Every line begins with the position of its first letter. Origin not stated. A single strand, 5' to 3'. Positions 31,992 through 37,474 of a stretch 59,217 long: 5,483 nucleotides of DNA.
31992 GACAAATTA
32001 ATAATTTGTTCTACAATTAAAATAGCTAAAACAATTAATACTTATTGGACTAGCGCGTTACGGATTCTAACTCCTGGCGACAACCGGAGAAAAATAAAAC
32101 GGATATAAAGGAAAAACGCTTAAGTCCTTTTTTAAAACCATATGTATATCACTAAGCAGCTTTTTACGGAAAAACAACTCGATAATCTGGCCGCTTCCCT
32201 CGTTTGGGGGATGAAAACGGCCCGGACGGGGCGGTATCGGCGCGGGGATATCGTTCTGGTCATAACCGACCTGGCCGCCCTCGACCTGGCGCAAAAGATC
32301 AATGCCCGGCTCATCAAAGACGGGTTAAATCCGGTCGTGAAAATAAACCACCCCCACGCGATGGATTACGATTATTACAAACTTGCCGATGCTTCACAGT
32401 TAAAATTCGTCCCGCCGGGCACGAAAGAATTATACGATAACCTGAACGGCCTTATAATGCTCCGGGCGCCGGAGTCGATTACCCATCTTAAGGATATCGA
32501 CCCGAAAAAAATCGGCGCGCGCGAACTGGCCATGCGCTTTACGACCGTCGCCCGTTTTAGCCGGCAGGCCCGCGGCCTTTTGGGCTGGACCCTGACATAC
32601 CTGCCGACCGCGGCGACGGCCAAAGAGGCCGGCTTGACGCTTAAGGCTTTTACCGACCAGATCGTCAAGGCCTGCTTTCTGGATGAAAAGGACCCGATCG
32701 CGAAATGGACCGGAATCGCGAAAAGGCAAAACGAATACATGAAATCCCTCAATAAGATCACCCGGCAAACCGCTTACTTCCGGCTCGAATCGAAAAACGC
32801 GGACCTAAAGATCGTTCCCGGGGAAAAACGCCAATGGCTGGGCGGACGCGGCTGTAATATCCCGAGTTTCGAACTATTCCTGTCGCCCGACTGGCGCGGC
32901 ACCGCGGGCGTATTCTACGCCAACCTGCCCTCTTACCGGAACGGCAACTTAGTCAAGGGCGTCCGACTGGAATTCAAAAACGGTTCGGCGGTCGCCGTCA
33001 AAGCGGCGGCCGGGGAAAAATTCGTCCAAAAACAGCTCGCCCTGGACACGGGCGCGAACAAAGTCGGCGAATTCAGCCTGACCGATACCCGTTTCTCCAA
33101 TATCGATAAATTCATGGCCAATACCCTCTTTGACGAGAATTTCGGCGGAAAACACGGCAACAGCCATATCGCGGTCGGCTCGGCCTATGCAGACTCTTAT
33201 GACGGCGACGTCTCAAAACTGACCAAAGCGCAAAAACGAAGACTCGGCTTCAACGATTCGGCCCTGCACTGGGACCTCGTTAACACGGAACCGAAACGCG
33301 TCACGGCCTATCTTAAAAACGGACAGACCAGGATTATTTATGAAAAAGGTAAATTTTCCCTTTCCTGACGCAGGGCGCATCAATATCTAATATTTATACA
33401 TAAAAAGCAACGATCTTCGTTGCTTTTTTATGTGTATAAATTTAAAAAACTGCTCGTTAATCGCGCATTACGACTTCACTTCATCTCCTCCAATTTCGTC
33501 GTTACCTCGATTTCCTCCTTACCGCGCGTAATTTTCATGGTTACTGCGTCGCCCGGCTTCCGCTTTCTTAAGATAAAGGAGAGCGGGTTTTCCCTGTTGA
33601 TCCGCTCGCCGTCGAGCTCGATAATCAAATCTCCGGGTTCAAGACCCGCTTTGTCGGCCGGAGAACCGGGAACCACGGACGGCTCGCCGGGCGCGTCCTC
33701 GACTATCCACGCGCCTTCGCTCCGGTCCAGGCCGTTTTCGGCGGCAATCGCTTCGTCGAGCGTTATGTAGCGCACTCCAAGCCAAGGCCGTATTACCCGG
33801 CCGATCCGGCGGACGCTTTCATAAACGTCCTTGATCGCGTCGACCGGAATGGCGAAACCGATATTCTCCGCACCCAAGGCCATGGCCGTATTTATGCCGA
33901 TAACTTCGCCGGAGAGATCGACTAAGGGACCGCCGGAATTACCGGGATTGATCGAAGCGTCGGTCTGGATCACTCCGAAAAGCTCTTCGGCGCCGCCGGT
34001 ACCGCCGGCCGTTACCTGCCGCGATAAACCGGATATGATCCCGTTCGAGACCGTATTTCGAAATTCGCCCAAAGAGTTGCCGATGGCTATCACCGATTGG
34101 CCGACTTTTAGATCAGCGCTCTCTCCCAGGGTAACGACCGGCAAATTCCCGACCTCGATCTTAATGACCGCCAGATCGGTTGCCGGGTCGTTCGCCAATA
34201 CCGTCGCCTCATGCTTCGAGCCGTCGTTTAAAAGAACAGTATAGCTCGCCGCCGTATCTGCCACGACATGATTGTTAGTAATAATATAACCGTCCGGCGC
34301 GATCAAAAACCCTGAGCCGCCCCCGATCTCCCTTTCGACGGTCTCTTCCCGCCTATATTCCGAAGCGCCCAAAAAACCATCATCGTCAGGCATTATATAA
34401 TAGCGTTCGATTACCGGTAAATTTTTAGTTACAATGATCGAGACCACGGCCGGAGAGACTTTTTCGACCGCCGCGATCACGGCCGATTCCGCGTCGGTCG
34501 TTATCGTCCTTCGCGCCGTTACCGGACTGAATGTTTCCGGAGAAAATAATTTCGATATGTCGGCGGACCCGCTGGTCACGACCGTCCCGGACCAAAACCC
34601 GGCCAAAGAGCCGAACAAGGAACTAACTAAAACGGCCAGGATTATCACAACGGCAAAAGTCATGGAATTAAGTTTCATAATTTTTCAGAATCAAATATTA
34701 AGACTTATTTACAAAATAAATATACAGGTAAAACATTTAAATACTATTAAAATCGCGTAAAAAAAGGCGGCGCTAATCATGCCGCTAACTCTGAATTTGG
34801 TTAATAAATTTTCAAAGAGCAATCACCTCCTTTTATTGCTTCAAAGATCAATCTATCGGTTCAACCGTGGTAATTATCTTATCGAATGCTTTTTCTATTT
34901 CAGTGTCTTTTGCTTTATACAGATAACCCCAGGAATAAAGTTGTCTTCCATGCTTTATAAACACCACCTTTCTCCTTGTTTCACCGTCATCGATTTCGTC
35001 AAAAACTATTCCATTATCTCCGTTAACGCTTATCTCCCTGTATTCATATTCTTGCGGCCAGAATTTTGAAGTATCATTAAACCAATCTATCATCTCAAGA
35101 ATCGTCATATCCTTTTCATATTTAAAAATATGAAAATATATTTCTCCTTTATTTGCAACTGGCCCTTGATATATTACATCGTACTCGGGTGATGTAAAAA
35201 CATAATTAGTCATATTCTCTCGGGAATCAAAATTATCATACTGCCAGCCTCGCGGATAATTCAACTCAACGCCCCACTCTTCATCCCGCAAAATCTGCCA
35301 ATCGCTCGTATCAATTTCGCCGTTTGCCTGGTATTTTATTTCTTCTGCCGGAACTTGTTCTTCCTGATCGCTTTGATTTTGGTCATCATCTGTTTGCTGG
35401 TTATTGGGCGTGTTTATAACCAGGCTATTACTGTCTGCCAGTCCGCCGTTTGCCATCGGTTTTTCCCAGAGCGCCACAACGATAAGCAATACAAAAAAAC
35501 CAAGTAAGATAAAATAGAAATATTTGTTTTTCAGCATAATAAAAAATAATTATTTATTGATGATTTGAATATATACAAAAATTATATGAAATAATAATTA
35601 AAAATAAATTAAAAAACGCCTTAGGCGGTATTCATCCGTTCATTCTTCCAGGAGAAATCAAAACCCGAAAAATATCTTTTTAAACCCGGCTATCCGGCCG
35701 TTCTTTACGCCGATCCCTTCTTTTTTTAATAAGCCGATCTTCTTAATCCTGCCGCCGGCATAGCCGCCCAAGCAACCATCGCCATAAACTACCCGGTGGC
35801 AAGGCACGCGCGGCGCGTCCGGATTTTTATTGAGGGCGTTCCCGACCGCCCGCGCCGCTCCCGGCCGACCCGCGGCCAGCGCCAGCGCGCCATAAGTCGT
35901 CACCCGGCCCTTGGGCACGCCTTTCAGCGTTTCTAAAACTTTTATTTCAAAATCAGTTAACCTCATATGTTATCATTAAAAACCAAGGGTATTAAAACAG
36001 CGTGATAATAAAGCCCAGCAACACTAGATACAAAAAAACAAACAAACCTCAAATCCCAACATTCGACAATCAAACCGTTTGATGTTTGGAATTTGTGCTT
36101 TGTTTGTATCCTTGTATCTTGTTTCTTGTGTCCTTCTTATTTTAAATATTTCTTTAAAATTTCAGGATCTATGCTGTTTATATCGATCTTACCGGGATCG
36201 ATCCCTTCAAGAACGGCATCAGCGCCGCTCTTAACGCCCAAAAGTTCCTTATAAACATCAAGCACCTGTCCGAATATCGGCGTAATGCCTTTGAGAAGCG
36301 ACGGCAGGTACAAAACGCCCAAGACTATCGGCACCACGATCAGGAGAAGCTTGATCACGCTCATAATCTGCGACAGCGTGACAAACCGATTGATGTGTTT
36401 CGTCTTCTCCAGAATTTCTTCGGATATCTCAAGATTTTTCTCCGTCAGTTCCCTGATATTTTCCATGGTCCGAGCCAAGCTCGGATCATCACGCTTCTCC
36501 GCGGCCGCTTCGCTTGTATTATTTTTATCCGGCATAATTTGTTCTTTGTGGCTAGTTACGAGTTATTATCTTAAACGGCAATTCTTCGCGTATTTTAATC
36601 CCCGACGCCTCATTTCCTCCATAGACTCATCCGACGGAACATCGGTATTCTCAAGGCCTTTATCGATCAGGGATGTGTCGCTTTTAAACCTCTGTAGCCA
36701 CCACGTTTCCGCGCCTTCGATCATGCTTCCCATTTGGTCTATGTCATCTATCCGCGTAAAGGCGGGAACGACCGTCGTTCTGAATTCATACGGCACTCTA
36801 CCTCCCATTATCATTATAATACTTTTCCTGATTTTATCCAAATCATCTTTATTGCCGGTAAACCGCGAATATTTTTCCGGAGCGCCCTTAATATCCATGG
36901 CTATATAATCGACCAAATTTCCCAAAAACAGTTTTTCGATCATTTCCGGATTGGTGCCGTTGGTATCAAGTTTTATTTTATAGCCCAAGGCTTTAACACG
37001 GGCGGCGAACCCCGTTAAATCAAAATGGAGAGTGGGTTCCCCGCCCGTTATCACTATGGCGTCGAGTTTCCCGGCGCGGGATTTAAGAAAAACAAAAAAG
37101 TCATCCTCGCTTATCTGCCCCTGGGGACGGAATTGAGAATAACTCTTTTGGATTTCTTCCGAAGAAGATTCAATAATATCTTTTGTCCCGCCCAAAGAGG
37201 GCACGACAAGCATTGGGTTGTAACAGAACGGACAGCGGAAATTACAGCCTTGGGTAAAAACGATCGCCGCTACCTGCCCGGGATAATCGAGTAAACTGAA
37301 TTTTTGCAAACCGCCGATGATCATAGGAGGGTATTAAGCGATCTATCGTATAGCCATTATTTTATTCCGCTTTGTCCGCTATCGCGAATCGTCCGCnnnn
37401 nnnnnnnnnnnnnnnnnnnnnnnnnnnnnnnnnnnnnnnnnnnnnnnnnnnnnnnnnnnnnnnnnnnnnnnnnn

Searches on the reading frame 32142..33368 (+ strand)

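Call 8: search_protein_families(library=pfam, proteins=[window:32142-33368:+], max_evalue=0.001)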
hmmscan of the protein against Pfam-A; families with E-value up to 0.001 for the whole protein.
window:32142-33368:+ (408 aa): 1 family
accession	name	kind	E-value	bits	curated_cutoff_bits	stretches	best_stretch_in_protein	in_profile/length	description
PF02073.20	Peptidase_M29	-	4.2e-95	319.4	27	1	10-405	2-406/406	Thermophilic metalloprotease (M29)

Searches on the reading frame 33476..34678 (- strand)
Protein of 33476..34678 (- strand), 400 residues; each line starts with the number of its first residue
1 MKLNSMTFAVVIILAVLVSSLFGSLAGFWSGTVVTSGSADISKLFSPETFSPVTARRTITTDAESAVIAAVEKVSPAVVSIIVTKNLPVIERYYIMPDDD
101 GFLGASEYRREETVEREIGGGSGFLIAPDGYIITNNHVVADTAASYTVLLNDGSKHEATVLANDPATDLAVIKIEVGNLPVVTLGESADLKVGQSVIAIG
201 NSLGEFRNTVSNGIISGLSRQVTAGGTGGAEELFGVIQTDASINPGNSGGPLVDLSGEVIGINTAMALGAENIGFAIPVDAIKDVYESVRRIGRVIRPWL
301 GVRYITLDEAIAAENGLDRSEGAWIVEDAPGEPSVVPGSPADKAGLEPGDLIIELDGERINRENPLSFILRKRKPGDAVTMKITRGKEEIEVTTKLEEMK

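Call 8: search_protein_families(library=pfam, proteins=[window:33476-34678:-], max_evalue=0.001)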
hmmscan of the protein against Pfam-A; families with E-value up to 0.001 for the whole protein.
window:33476-34678:- (400 aa): 6 families
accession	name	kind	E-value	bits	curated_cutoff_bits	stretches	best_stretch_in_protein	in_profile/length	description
PF13365.12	Trypsin_2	-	5.7e-36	124.8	27.6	1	121-262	1-144/144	Trypsin-like peptidase domain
PF00089.32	Trypsin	-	8.8e-19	68.6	20.6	1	119-285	21-219/220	Trypsin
PF13180.12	PDZ_2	-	4.7e-13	49.7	27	1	324-396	15-80/80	PDZ domain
PF17820.7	PDZ_6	-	1.9e-12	47.2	27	1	334-385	4-54/54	PDZ domain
PF00595.29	PDZ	-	1.8e-07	31.9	23.2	1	334-383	31-80/81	PDZ domain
PF10459.15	Peptidase_S46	-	0.00011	21.5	22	0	107-143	36-71/698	Peptidase S46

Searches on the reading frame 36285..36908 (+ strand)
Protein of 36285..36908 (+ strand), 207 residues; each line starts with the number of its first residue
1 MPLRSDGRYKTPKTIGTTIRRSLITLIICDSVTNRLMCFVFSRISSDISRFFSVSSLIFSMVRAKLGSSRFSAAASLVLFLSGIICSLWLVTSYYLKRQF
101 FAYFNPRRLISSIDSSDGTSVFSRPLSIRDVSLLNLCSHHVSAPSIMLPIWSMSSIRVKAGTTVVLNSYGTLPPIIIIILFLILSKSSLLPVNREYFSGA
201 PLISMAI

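Call 64: search_protein_families(library=pfam, proteins=[window:36285-36908:+], max_evalue=0.001)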
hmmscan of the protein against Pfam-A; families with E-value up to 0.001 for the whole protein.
window:36285-36908:+ (207 aa): 1 family
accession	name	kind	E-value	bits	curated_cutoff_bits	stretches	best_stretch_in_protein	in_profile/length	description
PF13295.11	DUF4077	-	0.00034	21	25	1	24-104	64-145/172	Domain of unknown function (DUF4077)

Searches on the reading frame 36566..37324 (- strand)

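Call 9: search_protein_families(library=pfam, proteins=[window:36566-37324:-], max_evalue=0.001)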
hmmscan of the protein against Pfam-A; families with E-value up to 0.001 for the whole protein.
window:36566-37324:- (252 aa): 2 families
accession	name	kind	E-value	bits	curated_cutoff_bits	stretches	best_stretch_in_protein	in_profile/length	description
PF04055.27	Radical_SAM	-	9.5e-20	71.9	29.5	1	21-187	1-152/166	Radical SAM superfamily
PF13353.11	Fer4_12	-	6.5e-06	26.9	22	1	19-150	7-118/137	4Fe-4S single cluster domain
